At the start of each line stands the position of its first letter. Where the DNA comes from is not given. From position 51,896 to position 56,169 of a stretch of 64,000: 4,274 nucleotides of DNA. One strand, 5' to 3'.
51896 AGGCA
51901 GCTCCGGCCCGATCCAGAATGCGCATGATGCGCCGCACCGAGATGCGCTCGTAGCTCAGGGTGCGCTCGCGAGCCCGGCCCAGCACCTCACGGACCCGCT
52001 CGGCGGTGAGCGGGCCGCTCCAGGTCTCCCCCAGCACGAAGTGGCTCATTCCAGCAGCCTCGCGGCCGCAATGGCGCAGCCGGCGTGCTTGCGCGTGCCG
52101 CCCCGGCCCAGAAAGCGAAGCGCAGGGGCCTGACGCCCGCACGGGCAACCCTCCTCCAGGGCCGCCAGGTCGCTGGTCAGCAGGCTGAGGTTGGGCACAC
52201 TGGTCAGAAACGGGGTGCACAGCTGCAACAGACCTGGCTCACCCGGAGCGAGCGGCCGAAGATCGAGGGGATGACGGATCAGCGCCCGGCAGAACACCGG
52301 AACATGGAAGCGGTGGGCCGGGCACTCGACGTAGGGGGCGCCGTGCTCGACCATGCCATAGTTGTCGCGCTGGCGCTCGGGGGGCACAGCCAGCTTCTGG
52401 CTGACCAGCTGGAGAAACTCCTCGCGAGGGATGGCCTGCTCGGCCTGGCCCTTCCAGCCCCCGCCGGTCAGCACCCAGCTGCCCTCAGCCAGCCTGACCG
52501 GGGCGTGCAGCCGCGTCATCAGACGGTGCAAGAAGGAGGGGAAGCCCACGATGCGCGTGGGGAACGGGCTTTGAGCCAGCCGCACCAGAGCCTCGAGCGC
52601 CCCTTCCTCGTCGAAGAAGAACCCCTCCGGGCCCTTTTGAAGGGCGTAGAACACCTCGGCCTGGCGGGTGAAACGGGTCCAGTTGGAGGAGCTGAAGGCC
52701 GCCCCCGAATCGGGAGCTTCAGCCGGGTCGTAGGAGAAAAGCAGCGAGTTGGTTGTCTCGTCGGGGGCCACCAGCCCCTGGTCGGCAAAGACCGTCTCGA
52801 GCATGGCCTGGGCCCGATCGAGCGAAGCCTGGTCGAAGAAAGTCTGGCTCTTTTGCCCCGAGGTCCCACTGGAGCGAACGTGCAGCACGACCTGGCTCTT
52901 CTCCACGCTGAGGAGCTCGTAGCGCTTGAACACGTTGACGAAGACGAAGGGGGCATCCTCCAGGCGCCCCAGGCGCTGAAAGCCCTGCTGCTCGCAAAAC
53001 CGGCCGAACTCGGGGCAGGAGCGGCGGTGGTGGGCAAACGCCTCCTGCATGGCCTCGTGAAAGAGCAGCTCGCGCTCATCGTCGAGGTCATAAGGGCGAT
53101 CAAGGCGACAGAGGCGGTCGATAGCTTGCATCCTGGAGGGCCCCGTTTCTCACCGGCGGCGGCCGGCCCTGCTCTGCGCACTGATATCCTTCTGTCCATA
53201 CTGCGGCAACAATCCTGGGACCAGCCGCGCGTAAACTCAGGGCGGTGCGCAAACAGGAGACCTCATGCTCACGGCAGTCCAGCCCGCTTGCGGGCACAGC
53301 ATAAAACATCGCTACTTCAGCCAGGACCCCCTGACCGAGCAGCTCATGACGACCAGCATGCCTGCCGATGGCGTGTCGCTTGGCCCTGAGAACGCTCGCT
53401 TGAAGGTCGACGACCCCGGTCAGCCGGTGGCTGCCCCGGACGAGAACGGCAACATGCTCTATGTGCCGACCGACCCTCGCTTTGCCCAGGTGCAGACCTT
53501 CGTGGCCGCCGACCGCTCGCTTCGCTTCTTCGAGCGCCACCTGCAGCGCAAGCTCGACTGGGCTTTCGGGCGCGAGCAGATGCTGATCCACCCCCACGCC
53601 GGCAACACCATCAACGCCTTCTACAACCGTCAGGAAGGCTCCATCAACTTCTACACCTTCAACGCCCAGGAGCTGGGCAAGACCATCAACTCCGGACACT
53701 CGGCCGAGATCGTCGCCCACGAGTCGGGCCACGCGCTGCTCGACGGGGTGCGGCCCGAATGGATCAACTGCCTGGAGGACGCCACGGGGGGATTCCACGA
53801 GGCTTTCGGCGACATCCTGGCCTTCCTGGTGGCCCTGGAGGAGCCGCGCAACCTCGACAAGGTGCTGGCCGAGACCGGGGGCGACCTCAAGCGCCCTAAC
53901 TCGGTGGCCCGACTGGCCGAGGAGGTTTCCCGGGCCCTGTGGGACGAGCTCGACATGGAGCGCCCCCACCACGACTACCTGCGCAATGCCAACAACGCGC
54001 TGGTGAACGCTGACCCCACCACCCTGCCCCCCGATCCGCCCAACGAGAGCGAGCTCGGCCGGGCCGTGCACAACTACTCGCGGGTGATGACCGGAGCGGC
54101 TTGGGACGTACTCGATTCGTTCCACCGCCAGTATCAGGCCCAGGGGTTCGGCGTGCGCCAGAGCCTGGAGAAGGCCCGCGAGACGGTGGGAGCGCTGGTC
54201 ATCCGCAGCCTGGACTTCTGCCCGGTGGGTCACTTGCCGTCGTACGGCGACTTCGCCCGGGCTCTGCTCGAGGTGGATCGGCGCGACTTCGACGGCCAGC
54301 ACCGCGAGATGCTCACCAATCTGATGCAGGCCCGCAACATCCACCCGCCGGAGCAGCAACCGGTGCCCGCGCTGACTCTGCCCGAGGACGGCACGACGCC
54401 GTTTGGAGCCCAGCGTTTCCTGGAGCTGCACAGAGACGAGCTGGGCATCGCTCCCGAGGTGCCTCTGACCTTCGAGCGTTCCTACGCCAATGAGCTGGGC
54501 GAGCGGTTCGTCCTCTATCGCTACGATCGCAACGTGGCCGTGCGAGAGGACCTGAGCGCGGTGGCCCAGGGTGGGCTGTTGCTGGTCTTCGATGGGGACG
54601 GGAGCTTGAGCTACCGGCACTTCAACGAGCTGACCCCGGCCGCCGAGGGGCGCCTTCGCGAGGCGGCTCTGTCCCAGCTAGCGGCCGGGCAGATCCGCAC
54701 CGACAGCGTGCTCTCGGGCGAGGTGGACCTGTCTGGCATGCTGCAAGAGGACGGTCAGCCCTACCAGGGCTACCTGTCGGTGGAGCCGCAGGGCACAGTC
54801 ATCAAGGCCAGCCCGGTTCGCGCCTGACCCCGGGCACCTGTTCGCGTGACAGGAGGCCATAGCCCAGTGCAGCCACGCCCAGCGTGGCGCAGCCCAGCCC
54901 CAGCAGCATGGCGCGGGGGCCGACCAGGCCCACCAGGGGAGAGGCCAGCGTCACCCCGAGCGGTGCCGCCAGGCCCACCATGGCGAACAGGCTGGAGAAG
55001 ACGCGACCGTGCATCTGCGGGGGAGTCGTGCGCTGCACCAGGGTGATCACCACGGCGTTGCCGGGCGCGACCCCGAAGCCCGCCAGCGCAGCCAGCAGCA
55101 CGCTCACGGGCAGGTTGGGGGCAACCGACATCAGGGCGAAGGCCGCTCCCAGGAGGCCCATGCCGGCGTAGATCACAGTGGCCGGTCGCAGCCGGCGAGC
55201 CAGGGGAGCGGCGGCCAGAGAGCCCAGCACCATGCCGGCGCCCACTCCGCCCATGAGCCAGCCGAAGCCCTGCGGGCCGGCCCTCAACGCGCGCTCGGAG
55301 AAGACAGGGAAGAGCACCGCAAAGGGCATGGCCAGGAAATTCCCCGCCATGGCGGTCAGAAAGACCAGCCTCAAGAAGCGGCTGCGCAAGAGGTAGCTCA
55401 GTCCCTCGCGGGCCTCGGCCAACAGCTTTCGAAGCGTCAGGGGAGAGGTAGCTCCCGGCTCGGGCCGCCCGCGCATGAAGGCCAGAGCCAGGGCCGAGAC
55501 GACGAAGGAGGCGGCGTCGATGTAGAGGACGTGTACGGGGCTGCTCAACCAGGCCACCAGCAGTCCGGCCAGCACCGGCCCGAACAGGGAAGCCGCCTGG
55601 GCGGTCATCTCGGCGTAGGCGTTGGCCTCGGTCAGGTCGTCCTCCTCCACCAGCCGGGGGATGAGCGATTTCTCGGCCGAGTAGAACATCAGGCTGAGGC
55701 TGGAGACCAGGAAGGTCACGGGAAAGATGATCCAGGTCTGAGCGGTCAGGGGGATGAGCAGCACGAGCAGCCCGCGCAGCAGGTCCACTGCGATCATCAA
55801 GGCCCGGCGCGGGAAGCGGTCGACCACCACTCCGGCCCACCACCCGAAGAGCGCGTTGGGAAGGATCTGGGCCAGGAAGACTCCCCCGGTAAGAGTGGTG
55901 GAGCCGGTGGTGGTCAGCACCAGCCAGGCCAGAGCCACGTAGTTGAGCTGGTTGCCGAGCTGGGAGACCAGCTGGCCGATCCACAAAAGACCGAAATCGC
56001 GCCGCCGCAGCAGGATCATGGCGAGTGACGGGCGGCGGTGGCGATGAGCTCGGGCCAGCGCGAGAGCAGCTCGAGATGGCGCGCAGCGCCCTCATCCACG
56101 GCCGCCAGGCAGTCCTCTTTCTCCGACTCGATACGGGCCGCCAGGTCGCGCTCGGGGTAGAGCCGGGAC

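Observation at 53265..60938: Candidate biosynthetic/export cluster: PaaK-like ligase - RsbW-like ATPase::GNAT - hypothetical - MFS exporter operon, flanked by a metalloprotease and a C39-like peptidase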

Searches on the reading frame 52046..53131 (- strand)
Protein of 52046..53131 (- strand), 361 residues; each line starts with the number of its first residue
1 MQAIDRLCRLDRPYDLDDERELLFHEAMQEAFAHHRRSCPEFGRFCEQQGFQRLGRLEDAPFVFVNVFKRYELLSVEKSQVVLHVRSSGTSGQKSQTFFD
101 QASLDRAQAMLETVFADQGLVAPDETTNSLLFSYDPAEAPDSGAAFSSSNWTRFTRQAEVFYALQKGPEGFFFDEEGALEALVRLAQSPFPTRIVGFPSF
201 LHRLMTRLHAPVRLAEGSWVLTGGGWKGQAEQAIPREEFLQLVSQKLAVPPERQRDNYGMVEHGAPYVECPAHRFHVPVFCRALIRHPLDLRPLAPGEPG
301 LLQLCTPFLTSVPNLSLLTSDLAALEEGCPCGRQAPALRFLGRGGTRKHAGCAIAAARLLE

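Call 4: search_protein_families(library=pfam, proteins=[window:52046-53131:-], max_evalue=0.01)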
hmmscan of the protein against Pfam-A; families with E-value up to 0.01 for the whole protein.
window:52046-53131:- (361 aa): 1 family
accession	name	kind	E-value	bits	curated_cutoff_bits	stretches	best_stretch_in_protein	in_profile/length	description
PF04443.18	LuxE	-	3e-30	105.8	24.9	1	4-355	17-385/391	Acyl-protein synthetase, LuxE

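Call 6: search_protein_families(library=ncbifam, proteins=[window:52046-53131:-], max_evalue=0.01)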
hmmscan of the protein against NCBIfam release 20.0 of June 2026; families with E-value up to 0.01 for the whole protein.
window:52046-53131:- (361 aa): 4 families
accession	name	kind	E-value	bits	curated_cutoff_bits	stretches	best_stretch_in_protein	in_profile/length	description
NF052244.1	LCFA_lig_LuxE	equivalog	7.7e-29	100.8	550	2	174-359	176-365/367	long-chain-fatty-acid--protein ligase LuxE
NF045666.1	DVU1553_fam_AMP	equivalog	6.6e-08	32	300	1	26-339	29-325/331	DVU_1553 family AMP-dependent CoA ligase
NF053551.1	FlxY_rubin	equivalog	0.00088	18.1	520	0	70-109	64-105/424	flexirubin biosynthesis putative acyl-CoA ligase FlxY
NF041217.1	BagE_FevW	exception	0.003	16.6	800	0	256-347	222-314/424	bagremycin/ferroverdin synthetase BagE/FevW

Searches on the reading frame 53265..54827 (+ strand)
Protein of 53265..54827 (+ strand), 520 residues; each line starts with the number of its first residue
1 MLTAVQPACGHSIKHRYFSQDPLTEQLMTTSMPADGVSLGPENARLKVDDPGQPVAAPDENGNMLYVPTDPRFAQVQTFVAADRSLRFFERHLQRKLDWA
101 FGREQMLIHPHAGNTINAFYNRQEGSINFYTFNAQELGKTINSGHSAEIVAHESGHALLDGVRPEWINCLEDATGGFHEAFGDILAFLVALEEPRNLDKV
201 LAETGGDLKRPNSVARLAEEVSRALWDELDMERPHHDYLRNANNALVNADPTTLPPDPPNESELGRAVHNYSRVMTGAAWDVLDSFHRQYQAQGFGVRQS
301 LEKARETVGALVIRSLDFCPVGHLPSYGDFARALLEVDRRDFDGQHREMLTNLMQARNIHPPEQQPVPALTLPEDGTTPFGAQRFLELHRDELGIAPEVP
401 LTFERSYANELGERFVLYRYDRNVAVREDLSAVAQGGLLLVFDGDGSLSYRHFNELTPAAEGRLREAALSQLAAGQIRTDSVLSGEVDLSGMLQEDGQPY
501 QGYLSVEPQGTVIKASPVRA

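Call 4: search_protein_families(library=pfam, proteins=[window:53265-54827:+], max_evalue=0.01)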
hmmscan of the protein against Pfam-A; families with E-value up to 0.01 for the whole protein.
window:53265-54827:+ (520 aa): 1 family
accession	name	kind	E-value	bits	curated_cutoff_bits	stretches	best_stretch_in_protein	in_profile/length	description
PF02128.21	Peptidase_M36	-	0.0061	16.3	23.3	0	123-193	158-229/368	Fungalysin metallopeptidase (M36)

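Call 6: search_protein_families(library=ncbifam, proteins=[window:53265-54827:+], max_evalue=0.01)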
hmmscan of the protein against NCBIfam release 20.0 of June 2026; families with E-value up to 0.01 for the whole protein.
window:53265-54827:+ (520 aa): 0 families

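Call 27: search_solved_structures(query=window:53265-54827:+, max_evalue=10)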
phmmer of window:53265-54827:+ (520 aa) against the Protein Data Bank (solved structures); distinct sequences matched with E-value up to 10: 20.
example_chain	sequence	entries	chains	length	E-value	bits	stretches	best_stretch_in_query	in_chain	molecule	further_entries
7q3y_A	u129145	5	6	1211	0.00078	21.9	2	149-209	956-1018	Angiotensin-converting enzyme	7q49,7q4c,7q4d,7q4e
9clx_A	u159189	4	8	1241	0.00082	21.8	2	149-209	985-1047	Angiotensin-converting enzyme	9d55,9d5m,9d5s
9qaq_A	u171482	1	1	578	0.33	13.2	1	148-209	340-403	Angiotensin-converting enzyme, soluble form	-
6tt1_A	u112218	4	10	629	0.34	13.2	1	148-200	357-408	Angiotensin-converting enzyme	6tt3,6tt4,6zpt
9qao_A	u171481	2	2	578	0.35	13.1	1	149-209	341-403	Angiotensin-converting enzyme, soluble form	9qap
9qam_A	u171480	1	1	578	0.35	13.1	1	149-209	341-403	Angiotensin-converting enzyme, soluble form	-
2xy9_A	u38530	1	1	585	0.35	13.1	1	149-209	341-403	ANGIOTENSIN-CONVERTING ENZYME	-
4c2r_A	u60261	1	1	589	0.35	13.1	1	149-209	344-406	ANGIOTENSIN-CONVERTING ENZYME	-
2ydm_A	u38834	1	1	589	0.35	13.1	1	149-209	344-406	ANGIOTENSIN CONVERTING ENZYME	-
1o86_A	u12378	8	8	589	0.35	13.1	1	149-209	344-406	ANGIOTENSIN CONVERTING ENZYME | ANGIOTENSIN-CONVERTING ENZYME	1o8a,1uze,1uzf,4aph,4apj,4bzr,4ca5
4c2p_A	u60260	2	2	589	0.35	13.1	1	149-209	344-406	ANGIOTENSIN-CONVERTING ENZYME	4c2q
9ss7_A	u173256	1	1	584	0.35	13.1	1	149-209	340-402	Angiotensin-converting enzyme, soluble form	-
2oc2_A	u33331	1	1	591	0.35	13.1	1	149-209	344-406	Angiotensin-converting enzyme, somatic isoform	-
4c2o_A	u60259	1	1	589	0.35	13.1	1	149-209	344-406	ANGIOTENSIN-CONVERTING ENZYME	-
2iux_A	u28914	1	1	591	0.36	13.1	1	149-209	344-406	ANGIOTENSIN-CONVERTING ENZYME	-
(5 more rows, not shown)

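Call 88: find_homologous_proteins(query=window:53265-54827:+)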
Query window:53265-54827:+ (520 aa): 27 proteins with E <= 0.001 among 8000 candidates.
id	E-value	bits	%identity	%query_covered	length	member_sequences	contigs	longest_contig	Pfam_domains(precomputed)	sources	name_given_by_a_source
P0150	0.0e+0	1137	95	100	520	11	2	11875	-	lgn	-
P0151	0.0e+0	1036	86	100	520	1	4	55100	-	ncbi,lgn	-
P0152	1.2e-239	815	71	98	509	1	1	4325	-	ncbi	ncbi:MAG: hypothetical protein AB1758_17360 [Candidatus Eremiobacterota bacterium]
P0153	1.9e-169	583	52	98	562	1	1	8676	-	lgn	-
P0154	1.5e-155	537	48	98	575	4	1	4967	-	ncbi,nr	ncbi:MAG: hypothetical protein KC910_14940, partial [Candidatus Eremiobacteraeota bacterium]|nr:hypo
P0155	7.9e-154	532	47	98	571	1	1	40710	-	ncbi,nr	ncbi:MAG: M36 family metallopeptidase [Armatimonadetes bacterium]|nr:M36 family metallopeptidase [Ar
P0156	3.5e-153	530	49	97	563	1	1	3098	PF02128.22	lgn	-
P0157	9.2e-144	498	48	95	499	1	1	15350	PF02128.22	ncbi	-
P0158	2.5e-68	250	32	86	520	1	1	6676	-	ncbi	ncbi:MAG: gluzincin family metallopeptidase, partial [Candidatus Xenobia bacterium]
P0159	2.1e-35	141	34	58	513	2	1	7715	-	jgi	jgi:hypothetical protein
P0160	5.7e-33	133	34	59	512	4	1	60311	-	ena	-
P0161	1.4e-31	128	31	71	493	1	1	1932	-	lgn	-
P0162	2.9e-29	121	33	55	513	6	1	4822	-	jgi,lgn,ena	-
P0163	3.7e-27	114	27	63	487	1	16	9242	PF01447.25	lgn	-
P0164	5.0e-27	113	33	51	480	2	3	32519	-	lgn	-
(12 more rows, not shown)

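Call 89: find_encoding_contigs(protein=P0155, flank=10000, max_places=1)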
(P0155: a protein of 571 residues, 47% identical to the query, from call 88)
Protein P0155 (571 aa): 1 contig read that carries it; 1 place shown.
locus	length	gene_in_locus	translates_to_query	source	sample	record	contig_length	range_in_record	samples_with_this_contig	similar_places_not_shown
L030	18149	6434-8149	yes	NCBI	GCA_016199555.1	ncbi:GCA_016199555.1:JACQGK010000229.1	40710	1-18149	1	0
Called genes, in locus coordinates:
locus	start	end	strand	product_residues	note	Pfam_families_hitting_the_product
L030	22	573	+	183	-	PF00589:Phage_integrase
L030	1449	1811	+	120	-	-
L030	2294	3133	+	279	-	PF14252:DUF4347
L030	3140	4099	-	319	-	PF08100:Dimerisation, PF00891:Methyltransf_2, PF13489:Methyltransf_23, PF08241:Methyltransf_11, PF08242:Methyltransf_12 (weak), PF13649:Methyltransf_25, PF13847:Methyltransf_31 (weak)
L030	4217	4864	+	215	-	PF01725:Ham1p_like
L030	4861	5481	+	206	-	PF01634:HisG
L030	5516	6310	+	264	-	PF01259:SAICAR_synt (weak)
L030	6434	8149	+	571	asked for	-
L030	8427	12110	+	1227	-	PF04997:RNA_pol_Rpb1_1, PF00623:RNA_pol_Rpb1_2, PF04983:RNA_pol_Rpb1_3, PF05000:RNA_pol_Rpb1_4, PF04998:RNA_pol_Rpb1_5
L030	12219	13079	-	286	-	PF00294:PfkB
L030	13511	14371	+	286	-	PF00924:MS_channel_2nd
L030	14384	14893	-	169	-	-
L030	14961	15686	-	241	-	-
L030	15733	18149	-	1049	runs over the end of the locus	-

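Call 90: find_encoding_contigs(protein=P0157, flank=10000, max_places=1)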
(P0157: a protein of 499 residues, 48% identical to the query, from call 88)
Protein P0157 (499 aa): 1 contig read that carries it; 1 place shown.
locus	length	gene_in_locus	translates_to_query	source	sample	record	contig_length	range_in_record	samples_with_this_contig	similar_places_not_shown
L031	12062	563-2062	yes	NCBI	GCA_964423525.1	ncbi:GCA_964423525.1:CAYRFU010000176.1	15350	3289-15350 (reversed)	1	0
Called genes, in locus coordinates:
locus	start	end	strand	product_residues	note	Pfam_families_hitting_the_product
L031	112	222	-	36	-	-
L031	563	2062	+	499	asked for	PF02128:Peptidase_M36 (faint)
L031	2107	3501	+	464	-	PF00149:Metallophos (weak), PF02872:5_nucleotid_C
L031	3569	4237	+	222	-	-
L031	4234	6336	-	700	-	PF00069:Pkinase, PF01636:APH (faint), PF07714:PK_Tyr_Ser-Thr, PF13433:Peripla_BP_5, PF13458:Peripla_BP_6, PF01094:ANF_receptor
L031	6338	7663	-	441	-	PF00512:HisKA, PF14501:HATPase_c_5 (faint), PF02518:HATPase_c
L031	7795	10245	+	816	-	PF00072:Response_reg, PF13428:TPR_14 (faint), PF13487:HD_5, PF01966:HD, PF07719:TPR_2 (faint), PF13424:TPR_12 (faint), PF13432:TPR_16 (faint), PF03704:BTAD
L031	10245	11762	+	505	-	PF05175:MTS, PF06325:PrmA (weak), PF13847:Methyltransf_31, PF08241:Methyltransf_11 (faint), PF13649:Methyltransf_25 (weak)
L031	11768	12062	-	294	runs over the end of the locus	PF18626:Gln_deamidase_2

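Call 91: find_encoding_contigs(protein=P0153, flank=10000, max_places=1)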
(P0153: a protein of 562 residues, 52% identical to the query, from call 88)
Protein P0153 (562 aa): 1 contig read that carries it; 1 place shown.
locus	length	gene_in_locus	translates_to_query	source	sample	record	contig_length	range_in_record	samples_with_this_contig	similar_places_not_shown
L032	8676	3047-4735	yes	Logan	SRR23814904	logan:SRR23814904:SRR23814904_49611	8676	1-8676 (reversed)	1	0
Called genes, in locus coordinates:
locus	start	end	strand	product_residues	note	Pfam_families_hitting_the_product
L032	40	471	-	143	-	PF00571:CBS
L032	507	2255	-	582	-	PF00459:Inositol_P, PF03747:ADP_ribosyl_GH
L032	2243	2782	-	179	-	PF01885:PTS_2-RNA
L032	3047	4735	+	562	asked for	-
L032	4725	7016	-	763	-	PF13091:PLDc_2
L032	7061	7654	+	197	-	PF00561:Abhydrolase_1 (weak), PF12697:Abhydrolase_6 (weak), PF01738:DLH, PF12146:Hydrolase_4 (faint), PF00326:Peptidase_S9 (faint)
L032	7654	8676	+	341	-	?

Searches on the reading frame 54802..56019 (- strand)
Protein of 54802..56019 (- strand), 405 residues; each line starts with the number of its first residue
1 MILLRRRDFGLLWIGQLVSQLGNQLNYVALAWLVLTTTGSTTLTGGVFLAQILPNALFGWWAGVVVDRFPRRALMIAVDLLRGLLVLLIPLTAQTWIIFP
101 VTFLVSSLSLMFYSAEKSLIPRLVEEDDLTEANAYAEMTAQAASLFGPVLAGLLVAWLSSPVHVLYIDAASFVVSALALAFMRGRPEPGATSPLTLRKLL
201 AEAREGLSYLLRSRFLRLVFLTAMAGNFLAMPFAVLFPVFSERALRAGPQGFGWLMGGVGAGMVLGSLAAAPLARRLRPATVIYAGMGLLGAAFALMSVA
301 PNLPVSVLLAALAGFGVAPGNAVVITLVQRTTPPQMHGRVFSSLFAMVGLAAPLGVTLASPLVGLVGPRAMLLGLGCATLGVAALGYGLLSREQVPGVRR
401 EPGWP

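Call 4: search_protein_families(library=pfam, proteins=[window:54802-56019:-], max_evalue=0.01)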
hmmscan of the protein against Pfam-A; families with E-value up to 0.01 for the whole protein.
window:54802-56019:- (405 aa): 2 families
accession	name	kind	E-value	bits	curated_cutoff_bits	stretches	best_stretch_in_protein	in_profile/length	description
PF07690.21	MFS_1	-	3e-34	118.9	33.4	2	12-241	1-229/347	Major Facilitator Superfamily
PF05977.19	MFS_3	-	1.4e-27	96.7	27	1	4-367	7-367/524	Transmembrane secretion effector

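Call 6: search_protein_families(library=ncbifam, proteins=[window:54802-56019:-], max_evalue=0.01)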
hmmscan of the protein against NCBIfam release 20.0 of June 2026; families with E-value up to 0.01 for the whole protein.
window:54802-56019:- (405 aa): 14 families
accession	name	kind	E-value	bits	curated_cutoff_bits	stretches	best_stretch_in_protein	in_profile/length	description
TIGR00900.1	2A0121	subfamily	1.5e-73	248.3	319.6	1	9-364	1-361/364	H+ Antiporter protein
NF052575.1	MFS_efflux_Tap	equivalog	7.2e-32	110.9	625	1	9-384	6-389/401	multidrug efflux MFS transporter Tap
NF000246.1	macrolide_MefC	exception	6e-26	91.4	870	1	10-387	11-393/407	macrolide efflux MFS transporter Mef(C)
NF000245.1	macrolide_MefA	exception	2.4e-25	89.5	675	1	7-383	9-390/405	macrolide efflux MFS transporter Mef(A)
NF000051.1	macrolide_MefB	exception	4.9e-25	88.3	800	1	6-385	8-391/409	macrolide efflux MFS transporter Mef(B)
NF007792.0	PRK10489.1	equivalog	1.2e-23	83.8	324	1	3-385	13-394/419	enterobactin transporter EntS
NF000154.1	macrolide_MefEN2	exception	2.9e-16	59.8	800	1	11-361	10-363/401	macrolide efflux MFS transporter Mef(En2)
NF012178.0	tet_MFS_V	exception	4.1e-16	59.1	640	1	60-385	61-393/409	tetracycline efflux MFS transporter Tet(V)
NF006386.0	PRK08633.1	equivalog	3.4e-15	54.9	1221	1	39-382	44-402/1147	acyl-[ACP]--phospholipid O-acyltransferase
TIGR00880.1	2_A_01_02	superfamily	1.8e-07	31.3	131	1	56-182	12-138/141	multidrug resistance protein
NF005291.0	PRK06814.1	equivalog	4e-07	28.3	1349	1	3-311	7-325/1140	acyl-[ACP]--phospholipid O-acyltransferase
NF008397.0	PRK11195.1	equivalog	1.2e-05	24.6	297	1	8-324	4-332/414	lysophospholipid transporter LplT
NF008650.1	PRK11646.1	equivalog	2.3e-05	23.6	469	0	233-362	26-158/400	multidrug efflux MFS transporter MdtH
TIGR00895.1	2A0115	subfamily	0.00093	18.2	418.55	1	250-380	52-182/398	aromatic acid/H+ symport family MFS transporter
